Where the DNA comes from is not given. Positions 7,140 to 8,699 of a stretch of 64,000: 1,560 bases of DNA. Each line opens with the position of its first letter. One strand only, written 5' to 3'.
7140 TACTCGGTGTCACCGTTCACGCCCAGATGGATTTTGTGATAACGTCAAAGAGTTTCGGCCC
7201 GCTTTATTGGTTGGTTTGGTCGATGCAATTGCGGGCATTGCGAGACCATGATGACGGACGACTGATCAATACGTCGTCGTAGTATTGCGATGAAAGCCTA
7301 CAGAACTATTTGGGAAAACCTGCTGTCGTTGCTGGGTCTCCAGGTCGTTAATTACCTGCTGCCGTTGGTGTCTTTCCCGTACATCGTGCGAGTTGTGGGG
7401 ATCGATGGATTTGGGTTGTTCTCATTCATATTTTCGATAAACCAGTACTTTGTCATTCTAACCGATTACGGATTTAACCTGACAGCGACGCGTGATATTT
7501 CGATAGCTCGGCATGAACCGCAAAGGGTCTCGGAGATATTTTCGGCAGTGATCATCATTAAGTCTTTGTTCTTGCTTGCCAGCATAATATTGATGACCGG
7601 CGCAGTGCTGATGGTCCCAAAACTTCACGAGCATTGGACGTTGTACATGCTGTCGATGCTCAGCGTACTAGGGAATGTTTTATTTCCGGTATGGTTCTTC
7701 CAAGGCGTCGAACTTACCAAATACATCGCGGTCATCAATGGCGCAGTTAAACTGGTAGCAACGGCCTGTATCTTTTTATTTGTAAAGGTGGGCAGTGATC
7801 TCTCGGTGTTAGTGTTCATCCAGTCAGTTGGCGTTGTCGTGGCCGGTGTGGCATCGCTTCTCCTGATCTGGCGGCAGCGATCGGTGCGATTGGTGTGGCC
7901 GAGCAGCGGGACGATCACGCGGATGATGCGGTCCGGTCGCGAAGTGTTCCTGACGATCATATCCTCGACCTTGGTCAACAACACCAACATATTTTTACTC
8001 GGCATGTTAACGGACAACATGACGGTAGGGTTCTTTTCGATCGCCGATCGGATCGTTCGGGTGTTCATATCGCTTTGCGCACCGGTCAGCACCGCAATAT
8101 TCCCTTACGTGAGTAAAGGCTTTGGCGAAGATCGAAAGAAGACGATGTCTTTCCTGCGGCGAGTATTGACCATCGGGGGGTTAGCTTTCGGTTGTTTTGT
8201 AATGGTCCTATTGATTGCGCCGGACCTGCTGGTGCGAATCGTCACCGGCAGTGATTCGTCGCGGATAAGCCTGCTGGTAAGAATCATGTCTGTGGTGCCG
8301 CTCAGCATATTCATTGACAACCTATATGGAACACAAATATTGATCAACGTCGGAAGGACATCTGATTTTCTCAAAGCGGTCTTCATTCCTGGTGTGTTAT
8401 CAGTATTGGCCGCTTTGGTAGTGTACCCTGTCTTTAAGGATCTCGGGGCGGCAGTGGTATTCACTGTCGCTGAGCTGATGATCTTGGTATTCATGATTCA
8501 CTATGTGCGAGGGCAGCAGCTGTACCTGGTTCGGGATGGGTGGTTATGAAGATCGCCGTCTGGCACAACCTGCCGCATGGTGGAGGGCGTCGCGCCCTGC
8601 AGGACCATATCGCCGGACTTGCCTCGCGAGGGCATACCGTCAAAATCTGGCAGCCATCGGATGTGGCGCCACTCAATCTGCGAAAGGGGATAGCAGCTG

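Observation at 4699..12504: AT-rich island inside a high-GC polysaccharide locus: laterally acquired serotype cassette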

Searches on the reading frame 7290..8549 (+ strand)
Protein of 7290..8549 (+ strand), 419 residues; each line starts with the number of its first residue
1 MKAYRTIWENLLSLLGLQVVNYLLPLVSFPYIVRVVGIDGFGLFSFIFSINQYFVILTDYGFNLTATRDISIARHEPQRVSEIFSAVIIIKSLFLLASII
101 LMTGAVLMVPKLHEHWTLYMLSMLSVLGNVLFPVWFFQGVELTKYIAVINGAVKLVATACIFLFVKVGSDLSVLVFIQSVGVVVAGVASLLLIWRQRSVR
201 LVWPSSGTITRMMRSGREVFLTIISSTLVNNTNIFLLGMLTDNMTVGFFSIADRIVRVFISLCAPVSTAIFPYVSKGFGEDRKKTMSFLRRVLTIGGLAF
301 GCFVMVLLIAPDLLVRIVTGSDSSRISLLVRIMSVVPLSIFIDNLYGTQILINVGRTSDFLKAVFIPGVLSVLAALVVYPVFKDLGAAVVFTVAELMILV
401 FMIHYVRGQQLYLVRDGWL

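Call 5: search_protein_families(library=pfam, proteins=[window:7290-8549:+])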
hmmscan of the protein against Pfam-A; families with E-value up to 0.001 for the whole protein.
window:7290-8549:+ (419 aa): 2 families
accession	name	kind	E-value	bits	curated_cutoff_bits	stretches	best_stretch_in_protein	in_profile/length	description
PF01943.22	Polysacc_synt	-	1.4e-51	176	28.2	1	7-277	1-273/274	Polysaccharide biosynthesis protein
PF13440.11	Polysacc_synt_3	-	5.7e-09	36.1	23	1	34-321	4-286/293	Polysaccharide biosynthesis protein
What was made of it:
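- On Wzx/Wzy-dependent polysaccharide biosynthesis locus: PF01943 Polysacc_synt, E 1.4e-51, gene 7290-8549 (call 5).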

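Call 14: find_encoding_contigs(protein=window:7290-8549:+, flank=10000, max_places=6)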
Protein window:7290-8549:+ (419 aa): 5 contigs read that carry it; 4 places shown.
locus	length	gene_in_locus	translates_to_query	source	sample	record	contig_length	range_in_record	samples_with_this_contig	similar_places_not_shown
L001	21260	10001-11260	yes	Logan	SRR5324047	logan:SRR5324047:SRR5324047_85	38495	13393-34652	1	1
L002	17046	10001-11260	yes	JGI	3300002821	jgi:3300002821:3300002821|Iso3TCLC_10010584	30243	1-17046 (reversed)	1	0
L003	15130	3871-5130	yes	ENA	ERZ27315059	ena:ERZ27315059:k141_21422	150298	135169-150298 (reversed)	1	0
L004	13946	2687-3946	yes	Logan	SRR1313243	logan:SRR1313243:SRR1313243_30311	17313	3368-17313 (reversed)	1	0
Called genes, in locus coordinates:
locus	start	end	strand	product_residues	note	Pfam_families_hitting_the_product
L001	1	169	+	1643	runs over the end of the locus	PF00072:Response_reg, PF00989:PAS, PF13426:PAS_9, PF08447:PAS_3, PF08448:PAS_4, PF13185:GAF_2, PF00989:PAS, PF08447:PAS_3, +17 more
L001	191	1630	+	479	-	PF00072:Response_reg, PF13487:HD_5, PF01966:HD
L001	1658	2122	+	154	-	PF13690:CheX, PF04509:CheC (weak)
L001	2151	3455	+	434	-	PF02885:Glycos_trans_3N, PF00591:Glycos_transf_3, PF07831:PYNP_C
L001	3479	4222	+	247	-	PF00106:adh_short, PF08659:KR, PF13561:adh_short_C2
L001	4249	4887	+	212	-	PF00908:dTDP_sugar_isom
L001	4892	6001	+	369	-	PF01266:DAO, PF13450:NAD_binding_8 (weak), PF13454:NAD_binding_9 (faint)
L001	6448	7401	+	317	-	PF22461:SLBB_2, PF10531:SLBB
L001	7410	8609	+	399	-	PF02706:Wzz (weak), PF13807:GNVR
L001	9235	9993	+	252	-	PF04932:Wzy_C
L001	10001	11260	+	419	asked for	PF01943:Polysacc_synt, PF13440:Polysacc_synt_3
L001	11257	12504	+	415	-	PF00534:Glycos_transf_1, PF13692:Glyco_trans_1_4, PF13524:Glyco_trans_1_2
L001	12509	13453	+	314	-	PF00535:Glycos_transf_2, PF13641:Glyco_tranf_2_3, PF13632:Glyco_trans_2_3 (weak)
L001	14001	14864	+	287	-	PF13489:Methyltransf_23, PF13847:Methyltransf_31, PF08241:Methyltransf_11, PF08242:Methyltransf_12, PF13649:Methyltransf_25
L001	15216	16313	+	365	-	PF13439:Glyco_transf_4, PF13579:Glyco_trans_4_4 (weak), PF20706:GT4-conflict, PF00534:Glycos_transf_1, PF13692:Glyco_trans_1_4, PF13524:Glyco_trans_1_2 (weak)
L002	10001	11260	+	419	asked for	PF01943:Polysacc_synt, PF13440:Polysacc_synt_3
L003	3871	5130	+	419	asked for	PF01943:Polysacc_synt, PF13440:Polysacc_synt_3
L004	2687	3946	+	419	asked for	PF01943:Polysacc_synt, PF13440:Polysacc_synt_3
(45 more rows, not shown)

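Call 36: find_homologous_proteins(query=window:7290-8549:+, max_evalue=1e-30)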
Query window:7290-8549:+ (419 aa): 515 proteins with E <= 1e-30 among 8000 candidates; the best 120 are listed.
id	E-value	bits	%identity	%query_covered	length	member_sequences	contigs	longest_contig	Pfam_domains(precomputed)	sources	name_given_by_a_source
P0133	9.7e-148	511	55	100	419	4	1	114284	PF01943.23,PF13440.12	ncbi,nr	ncbi:flippase [candidate division TA06 bacterium]|nr:flippase [candidate division TA06 bacterium]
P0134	4.6e-125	436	49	100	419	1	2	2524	PF01943.23,PF13440.12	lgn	-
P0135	2.8e-124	434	49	100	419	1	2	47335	PF01943.23,PF13440.12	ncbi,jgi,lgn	jgi:PST family polysaccharide transporter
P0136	5.0e-115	403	50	97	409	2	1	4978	PF01943.23,PF13440.12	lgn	-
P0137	7.6e-113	396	47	98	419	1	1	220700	PF01943.23,PF13440.12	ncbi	-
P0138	1.7e-110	388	47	99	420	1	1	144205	PF01943.23,PF13440.12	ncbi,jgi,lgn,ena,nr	ncbi:MAG: flippase [Candidatus Edwardsbacteria bacterium]|nr:flippase [Candidatus Edwardsbacteria ba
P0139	3.7e-109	384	46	97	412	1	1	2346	PF01943.23,PF13440.12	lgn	-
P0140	1.0e-108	382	45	98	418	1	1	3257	PF01943.23,PF13440.12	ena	-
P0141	1.4e-105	372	45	97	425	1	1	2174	PF01943.23,PF13440.12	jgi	jgi:PST family polysaccharide transporter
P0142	4.8e-105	370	45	96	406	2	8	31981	PF01943.23,PF13440.12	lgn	-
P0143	8.2e-105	369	45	91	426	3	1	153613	PF01943.23,PF13440.12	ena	-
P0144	9.1e-104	366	44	97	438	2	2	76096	PF01943.23,PF13440.12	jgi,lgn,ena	-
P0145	1.2e-101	359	43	99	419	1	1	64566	PF01943.23,PF13440.12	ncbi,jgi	jgi:PST family polysaccharide transporter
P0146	1.7e-98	349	42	100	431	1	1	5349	PF01943.23,PF13440.12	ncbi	-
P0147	1.3e-96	342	42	100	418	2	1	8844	PF01943.23,PF13440.12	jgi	jgi:PST family polysaccharide transporter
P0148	2.1e-96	342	44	96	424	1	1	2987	PF01943.23,PF13440.12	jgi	jgi:PST family polysaccharide transporter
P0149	4.2e-95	338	43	95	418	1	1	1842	PF01943.23,PF13440.12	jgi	jgi:PST family polysaccharide transporter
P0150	4.9e-93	331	44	95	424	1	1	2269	PF01943.23,PF13440.12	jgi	jgi:polysaccharide transporter, PST family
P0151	1.2e-92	329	42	96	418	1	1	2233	PF01943.23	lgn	-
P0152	2.6e-92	328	42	94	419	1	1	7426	PF01943.23,PF13440.12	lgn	-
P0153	1.6e-91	326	44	95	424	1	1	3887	PF01943.23,PF13440.12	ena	-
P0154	1.2e-90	323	41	98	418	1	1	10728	PF01943.23,PF13440.12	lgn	-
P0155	4.2e-90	321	41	95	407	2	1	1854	PF01943.23,PF13440.12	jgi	-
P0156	7.8e-90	320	41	96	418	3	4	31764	PF01943.23,PF13440.12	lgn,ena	-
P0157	1.7e-88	316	42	97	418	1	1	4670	PF01943.23,PF13440.12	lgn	-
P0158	3.2e-88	315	38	96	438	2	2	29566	PF01943.23,PF13440.12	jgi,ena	-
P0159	2.7e-87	312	42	98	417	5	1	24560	PF01943.23,PF13440.12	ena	-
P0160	7.2e-87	310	42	96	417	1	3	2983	PF01943.23,PF13440.12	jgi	jgi:polysaccharide transporter, PST family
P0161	4.7e-86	308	41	95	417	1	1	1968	PF01943.23,PF13440.12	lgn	-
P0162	6.0e-86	307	46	75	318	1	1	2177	PF01943.23,PF13440.12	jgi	jgi:PST family polysaccharide transporter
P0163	1.1e-84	303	37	96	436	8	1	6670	PF01943.23,PF13440.12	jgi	jgi:PST family polysaccharide transporter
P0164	1.3e-84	303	38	96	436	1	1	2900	PF01943.23,PF13440.12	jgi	-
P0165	1.4e-84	303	39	94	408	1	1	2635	PF01943.23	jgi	jgi:polysaccharide transporter, PST family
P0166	2.1e-84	302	39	96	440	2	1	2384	PF01943.23,PF13440.12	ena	-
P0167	3.2e-84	302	37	99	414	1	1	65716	PF01943.23,PF13440.12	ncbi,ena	-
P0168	7.0e-84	301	38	97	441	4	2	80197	PF01943.23,PF13440.12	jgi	jgi:PST family polysaccharide transporter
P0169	2.6e-83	299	41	95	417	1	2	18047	PF01943.23,PF13440.12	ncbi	-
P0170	2.7e-83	299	39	95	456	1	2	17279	PF01943.23,PF13440.12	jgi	-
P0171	3.9e-83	298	37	95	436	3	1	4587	PF01943.23,PF13440.12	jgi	-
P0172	4.0e-83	298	38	97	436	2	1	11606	PF01943.23,PF13440.12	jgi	-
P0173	8.5e-83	297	39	96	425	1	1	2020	PF01943.23,PF13440.12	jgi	-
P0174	1.7e-82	296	36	97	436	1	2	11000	PF01943.23,PF13440.12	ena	-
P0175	1.9e-82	296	37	97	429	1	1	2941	PF01943.23,PF13440.12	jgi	-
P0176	4.3e-82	295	37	97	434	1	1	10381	PF01943.23,PF13440.12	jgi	-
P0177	7.7e-82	294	38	96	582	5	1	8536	PF13489.13,PF01943.23,PF13649.13,PF13440.12,PF08241.19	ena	-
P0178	8.1e-82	294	38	95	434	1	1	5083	PF01943.23,PF13440.12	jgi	jgi:PST family polysaccharide transporter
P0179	9.7e-81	290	37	99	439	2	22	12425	PF01943.23,PF13440.12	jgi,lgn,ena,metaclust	metaclust:\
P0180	1.2e-80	290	37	95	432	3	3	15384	PF01943.23,PF13440.12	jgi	-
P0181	1.8e-80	289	38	96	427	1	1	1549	PF01943.23,PF13440.12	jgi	-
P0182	2.9e-80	289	37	97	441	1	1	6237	PF01943.23,PF13440.12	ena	-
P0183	3.0e-80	289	37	95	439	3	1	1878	PF01943.23,PF13440.12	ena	-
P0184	5.2e-80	288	38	96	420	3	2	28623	PF01943.23,PF13440.12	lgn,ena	-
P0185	1.2e-79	287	39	95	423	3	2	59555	PF01943.23,PF13440.12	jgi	-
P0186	1.4e-79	286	35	97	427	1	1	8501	PF01943.23,PF13440.12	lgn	-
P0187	1.5e-79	286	36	96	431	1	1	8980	PF01943.23,PF13440.12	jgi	jgi:Membrane protein involved in the export of O-antigen and teichoic acid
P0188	1.5e-79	286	35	97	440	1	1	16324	PF01943.23,PF13440.12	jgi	jgi:PST family polysaccharide transporter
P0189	2.0e-79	286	37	96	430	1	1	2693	PF01943.23,PF13440.12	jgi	-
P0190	2.3e-79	286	36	96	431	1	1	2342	PF01943.23,PF13440.12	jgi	jgi:PST family polysaccharide transporter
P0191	2.4e-79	286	36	98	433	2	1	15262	PF01943.23,PF13440.12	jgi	-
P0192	2.5e-79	286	36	97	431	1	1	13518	PF01943.23,PF13440.12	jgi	jgi:Membrane protein involved in the export of O-antigen and teichoic acid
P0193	2.6e-79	286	36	97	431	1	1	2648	PF01943.23,PF13440.12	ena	-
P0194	3.0e-79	285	36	98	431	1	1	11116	PF01943.23,PF13440.12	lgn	-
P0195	3.8e-79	285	36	98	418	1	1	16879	PF01943.23,PF13440.12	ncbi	ncbi:flippase [Thermodesulfobium sp.]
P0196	4.0e-79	285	35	97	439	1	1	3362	PF01943.23,PF13440.12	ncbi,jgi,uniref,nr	ncbi:MAG TPA: flippase [Candidatus Desulfofervidus auxilii]|uniref:Flippase n=1 Tax=Desulfofervidus 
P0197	4.1e-79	285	37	98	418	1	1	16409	PF01943.23,PF13440.12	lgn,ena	-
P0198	4.1e-79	285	35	97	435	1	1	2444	PF01943.23,PF13440.12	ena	-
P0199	5.0e-79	285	39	95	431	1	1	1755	PF01943.23,PF13440.12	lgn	-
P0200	5.1e-79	285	37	96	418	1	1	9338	PF01943.23,PF13440.12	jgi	-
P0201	6.6e-79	284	38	96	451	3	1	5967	PF01943.23,PF13440.12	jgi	jgi:PST family polysaccharide transporter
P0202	7.0e-79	284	36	98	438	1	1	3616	PF01943.23,PF13440.12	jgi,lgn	jgi:PST family polysaccharide transporter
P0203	8.2e-79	284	35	97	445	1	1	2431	PF01943.23,PF13440.12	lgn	-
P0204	1.1e-78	283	37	96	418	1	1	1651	PF01943.23,PF13440.12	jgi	jgi:PST family polysaccharide transporter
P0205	1.7e-78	283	36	97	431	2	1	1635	PF01943.23,PF13440.12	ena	-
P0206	2.0e-78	283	35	97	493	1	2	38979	PF01943.23,PF13440.12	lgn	-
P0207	2.1e-78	283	37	95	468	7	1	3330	PF01943.23,PF13440.12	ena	-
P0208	2.8e-78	282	36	97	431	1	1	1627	PF01943.23,PF13440.12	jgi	-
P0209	5.1e-78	281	35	97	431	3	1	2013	PF01943.23,PF13440.12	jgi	jgi:PST family polysaccharide transporter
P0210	7.0e-78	281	36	96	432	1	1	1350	PF01943.23,PF13440.12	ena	-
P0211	1.0e-77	280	35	97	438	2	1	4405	PF01943.23,PF13440.12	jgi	-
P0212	1.3e-77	280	35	97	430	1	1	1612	PF01943.23,PF13440.12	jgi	-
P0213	1.5e-77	280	35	98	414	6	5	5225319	PF01943.23,PF13440.12,PF03023.20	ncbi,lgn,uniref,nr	ncbi:TPA: flippase [Bacillus pacificus]|uniref:flippase n=2 Tax=Bacillus cereus group TaxID=86661 Re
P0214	1.9e-77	279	36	97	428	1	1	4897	PF01943.23,PF13440.12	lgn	-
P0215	2.2e-77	279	38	95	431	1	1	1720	PF01943.23,PF13440.12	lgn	-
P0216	2.8e-77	279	35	97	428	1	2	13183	PF01943.23,PF13440.12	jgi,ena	-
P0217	3.1e-77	279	37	97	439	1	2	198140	PF01943.23,PF13440.12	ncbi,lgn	-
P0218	3.1e-77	279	35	97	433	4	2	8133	PF01943.23,PF13440.12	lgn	-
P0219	3.2e-77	279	36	96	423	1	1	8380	PF01943.23,PF13440.12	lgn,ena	-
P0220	4.3e-77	278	38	99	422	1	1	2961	PF01943.23,PF13440.12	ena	-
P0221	5.1e-77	278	35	98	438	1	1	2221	PF01943.23,PF13440.12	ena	-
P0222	5.9e-77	278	38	94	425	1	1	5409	PF01943.23,PF13440.12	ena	-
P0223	6.0e-77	278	39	95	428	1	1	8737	PF01943.23,PF13440.12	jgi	jgi:PST family polysaccharide transporter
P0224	9.6e-77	277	36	97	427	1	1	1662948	PF01943.23,PF13440.12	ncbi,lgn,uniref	ncbi:flippase [Methanothermococcus sp. Ax23]|uniref:flippase n=1 Tax=Methanothermococcus sp. Ax23 Ta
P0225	1.2e-76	277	40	96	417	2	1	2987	PF01943.23,PF13440.12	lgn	-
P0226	1.6e-76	276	39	97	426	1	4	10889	PF01943.23,PF13440.12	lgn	-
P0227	1.6e-76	276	37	91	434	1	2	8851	PF01943.23,PF13440.12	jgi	-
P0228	2.5e-76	276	36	97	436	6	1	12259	PF01943.23,PF13440.12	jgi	-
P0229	2.9e-76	276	37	98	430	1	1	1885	PF01943.23,PF13440.12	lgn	-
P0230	2.9e-76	275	34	96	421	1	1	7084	PF01943.23,PF13440.12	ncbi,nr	ncbi:flippase [bacterium]|nr:flippase [bacterium]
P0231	3.4e-76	275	37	96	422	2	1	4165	PF01943.23,PF13440.12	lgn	-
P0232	3.9e-76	275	36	95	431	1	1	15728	PF01943.23,PF13440.12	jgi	jgi:PST family polysaccharide transporter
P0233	4.0e-76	275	34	98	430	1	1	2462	PF01943.23,PF13440.12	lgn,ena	-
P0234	5.3e-76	275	39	95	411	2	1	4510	PF01943.23,PF13440.12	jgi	-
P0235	6.5e-76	274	36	97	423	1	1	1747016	PF01943.23,PF13440.12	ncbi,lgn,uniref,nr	ncbi:PST family polysaccharide transporter [Methanococcus maripaludis]|uniref:PST family polysacchar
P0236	1.1e-75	274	38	95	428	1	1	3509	PF01943.23,PF13440.12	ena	-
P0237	1.1e-75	274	38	96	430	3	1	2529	PF01943.23,PF13440.12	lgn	-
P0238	1.7e-75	273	39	95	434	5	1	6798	PF01943.23,PF13440.12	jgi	-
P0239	3.6e-75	272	34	98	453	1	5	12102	PF01943.23,PF13440.12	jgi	jgi:polysaccharide transporter, PST family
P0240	3.7e-75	272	40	92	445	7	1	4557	PF01943.23,PF13440.12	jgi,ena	-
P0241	3.8e-75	272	36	98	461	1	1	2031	PF01943.23,PF13440.12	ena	-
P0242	3.8e-75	272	41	82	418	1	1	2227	PF01943.23,PF13440.12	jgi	-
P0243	4.1e-75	272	36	96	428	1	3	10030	PF01943.23,PF13440.12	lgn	-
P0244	4.9e-75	271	37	96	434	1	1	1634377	PF01943.23,PF13440.12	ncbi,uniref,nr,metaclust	ncbi:polysaccharide biosynthesis protein [Thermodesulfobacterium geofontis OPF15]|uniref:Polysacchar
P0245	5.8e-75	271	38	95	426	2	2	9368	PF01943.23,PF13440.12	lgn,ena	-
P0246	6.3e-75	271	36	95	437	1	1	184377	PF01943.23,PF13440.12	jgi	jgi:PST family polysaccharide transporter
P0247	1.1e-74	270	34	100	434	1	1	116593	PF01943.23,PF13440.12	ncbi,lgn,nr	ncbi:MAG: flippase [Bacteroidales bacterium]|nr:flippase [Bacteroidales bacterium]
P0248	1.4e-74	270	35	96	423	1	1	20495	PF01943.23,PF13440.12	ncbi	-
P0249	1.4e-74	270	40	81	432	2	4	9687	PF01943.23,PF13440.12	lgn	-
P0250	1.5e-74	270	34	97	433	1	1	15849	PF01943.23,PF13440.12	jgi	-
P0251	2.4e-74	269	41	81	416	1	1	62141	PF01943.23,PF13440.12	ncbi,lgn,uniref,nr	ncbi:oligosaccharide flippase family protein [Paenibacillus alkaliterrae]|uniref:oligosaccharide fli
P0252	3.2e-74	269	36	98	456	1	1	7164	PF01943.23,PF13440.12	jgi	-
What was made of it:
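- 7290..8549 (+): wzx flippase (Polysacc_synt); GC 0.49, GC3 0.63. Best non-self homologue is 55% identical, from candidate division TA06 (call 36).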

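Call 37: find_encoding_contigs(protein=P0133, flank=10000, max_places=2)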
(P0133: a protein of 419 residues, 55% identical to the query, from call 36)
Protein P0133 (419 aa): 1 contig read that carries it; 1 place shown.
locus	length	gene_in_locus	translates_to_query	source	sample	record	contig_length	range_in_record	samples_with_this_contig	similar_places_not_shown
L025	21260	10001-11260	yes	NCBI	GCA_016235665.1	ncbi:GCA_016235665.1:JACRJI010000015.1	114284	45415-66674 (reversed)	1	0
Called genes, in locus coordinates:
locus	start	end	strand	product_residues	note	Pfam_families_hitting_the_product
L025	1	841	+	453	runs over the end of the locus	PF01523:PmbA_TldD_1st (weak), PF19289:PmbA_TldD_3rd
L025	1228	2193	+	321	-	PF01370:Epimerase, PF04321:RmlD_sub_bind, PF16363:GDP_Man_Dehyd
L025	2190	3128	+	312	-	PF01073:3Beta_HSD, PF01370:Epimerase, PF04321:RmlD_sub_bind, PF07993:NAD_binding_4 (faint), PF13460:NAD_binding_10 (weak), PF16363:GDP_Man_Dehyd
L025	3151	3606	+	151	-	PF00908:dTDP_sugar_isom, PF05523:FdtA (weak), PF14667:Polysacc_synt_C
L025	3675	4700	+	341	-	PF00106:adh_short, PF01073:3Beta_HSD, PF01370:Epimerase, PF02719:Polysacc_synt_2, PF04321:RmlD_sub_bind, PF07993:NAD_binding_4, PF13460:NAD_binding_10 (faint), PF16363:GDP_Man_Dehyd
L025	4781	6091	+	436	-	PF01210:NAD_Gly3P_dh_N (faint), PF03446:NAD_binding_2, PF03721:UDPG_MGDP_dh_N, PF00984:UDPG_MGDP_dh, PF03720:UDPG_MGDP_dh_C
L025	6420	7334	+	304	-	PF10531:SLBB, PF22461:SLBB_2, PF10531:SLBB, PF22461:SLBB_2 (weak), PF10531:SLBB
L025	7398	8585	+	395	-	PF02706:Wzz, PF13807:GNVR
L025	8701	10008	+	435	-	PF04932:Wzy_C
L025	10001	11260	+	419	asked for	PF01943:Polysacc_synt, PF13440:Polysacc_synt_3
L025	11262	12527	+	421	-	PF13439:Glyco_transf_4 (faint), PF00534:Glycos_transf_1, PF13692:Glyco_trans_1_4, PF13524:Glyco_trans_1_2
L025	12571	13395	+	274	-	-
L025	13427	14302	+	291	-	PF00535:Glycos_transf_2, PF13641:Glyco_tranf_2_3, PF13632:Glyco_trans_2_3 (weak)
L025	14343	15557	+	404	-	PF00534:Glycos_transf_1, PF13692:Glyco_trans_1_4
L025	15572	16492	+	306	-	PF00535:Glycos_transf_2, PF10111:Glyco_tranf_2_2 (weak), PF13641:Glyco_tranf_2_3, PF13632:Glyco_trans_2_3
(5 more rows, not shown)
